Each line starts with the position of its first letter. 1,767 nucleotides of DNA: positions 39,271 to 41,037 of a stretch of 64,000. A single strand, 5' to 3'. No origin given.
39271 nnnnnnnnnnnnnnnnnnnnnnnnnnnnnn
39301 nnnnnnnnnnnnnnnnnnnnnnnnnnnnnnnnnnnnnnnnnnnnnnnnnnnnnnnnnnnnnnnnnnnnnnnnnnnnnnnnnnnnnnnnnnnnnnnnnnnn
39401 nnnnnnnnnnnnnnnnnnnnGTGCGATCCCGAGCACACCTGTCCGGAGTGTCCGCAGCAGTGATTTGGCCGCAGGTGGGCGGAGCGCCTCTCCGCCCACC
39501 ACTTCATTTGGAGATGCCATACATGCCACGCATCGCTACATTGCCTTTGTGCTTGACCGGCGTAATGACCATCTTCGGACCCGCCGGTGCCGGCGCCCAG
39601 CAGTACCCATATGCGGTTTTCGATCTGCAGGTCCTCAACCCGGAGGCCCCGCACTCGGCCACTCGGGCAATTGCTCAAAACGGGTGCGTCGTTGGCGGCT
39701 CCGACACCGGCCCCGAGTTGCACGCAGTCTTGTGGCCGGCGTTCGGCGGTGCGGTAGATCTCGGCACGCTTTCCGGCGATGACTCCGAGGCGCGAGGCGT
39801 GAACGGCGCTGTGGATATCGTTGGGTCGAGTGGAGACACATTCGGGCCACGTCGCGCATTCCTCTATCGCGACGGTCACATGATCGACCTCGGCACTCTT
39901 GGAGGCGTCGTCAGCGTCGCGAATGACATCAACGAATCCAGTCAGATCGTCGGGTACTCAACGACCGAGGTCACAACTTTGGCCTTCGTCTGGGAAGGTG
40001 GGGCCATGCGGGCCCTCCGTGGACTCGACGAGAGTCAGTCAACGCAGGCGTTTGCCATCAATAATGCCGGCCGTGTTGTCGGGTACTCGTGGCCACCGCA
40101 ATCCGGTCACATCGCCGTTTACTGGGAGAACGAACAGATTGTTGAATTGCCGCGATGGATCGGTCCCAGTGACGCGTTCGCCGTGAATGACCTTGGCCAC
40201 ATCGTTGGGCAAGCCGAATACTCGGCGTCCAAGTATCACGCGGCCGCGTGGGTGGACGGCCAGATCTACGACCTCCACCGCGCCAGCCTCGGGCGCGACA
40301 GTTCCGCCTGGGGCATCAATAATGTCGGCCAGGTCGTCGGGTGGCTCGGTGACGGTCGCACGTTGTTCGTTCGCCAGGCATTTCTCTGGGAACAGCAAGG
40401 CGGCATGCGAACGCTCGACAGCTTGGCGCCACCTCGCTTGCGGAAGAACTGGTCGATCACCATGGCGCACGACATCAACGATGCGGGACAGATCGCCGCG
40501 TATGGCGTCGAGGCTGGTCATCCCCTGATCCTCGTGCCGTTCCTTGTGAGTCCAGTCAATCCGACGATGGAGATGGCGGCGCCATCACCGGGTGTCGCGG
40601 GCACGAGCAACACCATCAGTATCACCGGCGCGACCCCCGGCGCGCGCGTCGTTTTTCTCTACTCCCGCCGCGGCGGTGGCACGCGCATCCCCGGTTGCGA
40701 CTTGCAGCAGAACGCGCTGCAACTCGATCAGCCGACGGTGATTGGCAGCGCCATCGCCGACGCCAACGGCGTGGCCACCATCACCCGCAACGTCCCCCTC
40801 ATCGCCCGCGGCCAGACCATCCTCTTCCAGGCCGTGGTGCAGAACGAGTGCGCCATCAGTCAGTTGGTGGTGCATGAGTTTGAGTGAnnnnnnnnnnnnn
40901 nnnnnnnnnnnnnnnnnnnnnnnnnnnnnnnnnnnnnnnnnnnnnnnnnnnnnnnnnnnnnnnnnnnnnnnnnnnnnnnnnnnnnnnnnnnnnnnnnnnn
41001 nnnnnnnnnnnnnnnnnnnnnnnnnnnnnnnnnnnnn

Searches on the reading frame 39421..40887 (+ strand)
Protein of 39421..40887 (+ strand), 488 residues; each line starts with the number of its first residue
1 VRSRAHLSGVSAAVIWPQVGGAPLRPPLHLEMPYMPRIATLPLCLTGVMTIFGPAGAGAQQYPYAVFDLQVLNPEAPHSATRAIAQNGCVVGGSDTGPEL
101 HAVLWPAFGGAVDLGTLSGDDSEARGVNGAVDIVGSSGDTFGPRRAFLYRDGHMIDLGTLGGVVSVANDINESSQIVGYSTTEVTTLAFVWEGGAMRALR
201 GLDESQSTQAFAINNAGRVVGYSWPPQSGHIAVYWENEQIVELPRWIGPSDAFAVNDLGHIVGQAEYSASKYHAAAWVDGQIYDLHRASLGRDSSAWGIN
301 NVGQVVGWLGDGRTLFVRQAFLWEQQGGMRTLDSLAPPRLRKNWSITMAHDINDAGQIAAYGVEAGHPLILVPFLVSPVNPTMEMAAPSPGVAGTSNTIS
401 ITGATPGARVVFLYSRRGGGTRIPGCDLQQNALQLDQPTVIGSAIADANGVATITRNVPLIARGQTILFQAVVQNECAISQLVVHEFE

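Call 6: search_protein_families(library=pfam, proteins=[window:39421-40887:+], max_evalue=1)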
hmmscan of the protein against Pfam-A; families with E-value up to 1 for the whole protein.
window:39421-40887:+ (488 aa): 2 families
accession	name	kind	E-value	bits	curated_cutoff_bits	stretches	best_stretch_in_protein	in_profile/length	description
PF11949.14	DUF3466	-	3.3e-08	32.9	25.1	1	206-360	318-525/609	Protein of unknown function (DUF3466)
PF04356.17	DUF489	-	0.057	13.9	26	0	7-22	164-179/192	Protein of unknown function (DUF489)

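Call 7: search_protein_families(library=ncbifam, proteins=[window:39421-40887:+], max_evalue=1)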
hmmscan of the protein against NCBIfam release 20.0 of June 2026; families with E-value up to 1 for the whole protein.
window:39421-40887:+ (488 aa): 5 families
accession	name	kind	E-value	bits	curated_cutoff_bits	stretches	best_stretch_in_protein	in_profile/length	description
TIGR02913.1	HAF_rpt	repeat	2.6e-42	142.5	22.65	6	124-162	1-39/39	HAF repeat protein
NF033881.1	aureocin_A53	equivalog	0.022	14.4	27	1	288-314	9-35/48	aureocin A53 family class IId bacteriocin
NF001246.0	PRK00218.1-2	equivalog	0.04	13.6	181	0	7-22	170-185/207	high frequency lysogenization protein HflD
NF001249.0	PRK00218.1-5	equivalog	0.057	13.3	324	0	6-24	170-188/208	high frequency lysogenization protein HflD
NF001248.0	PRK00218.1-4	equivalog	0.08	12.7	225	0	7-22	170-185/207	high frequency lysogenization protein HflD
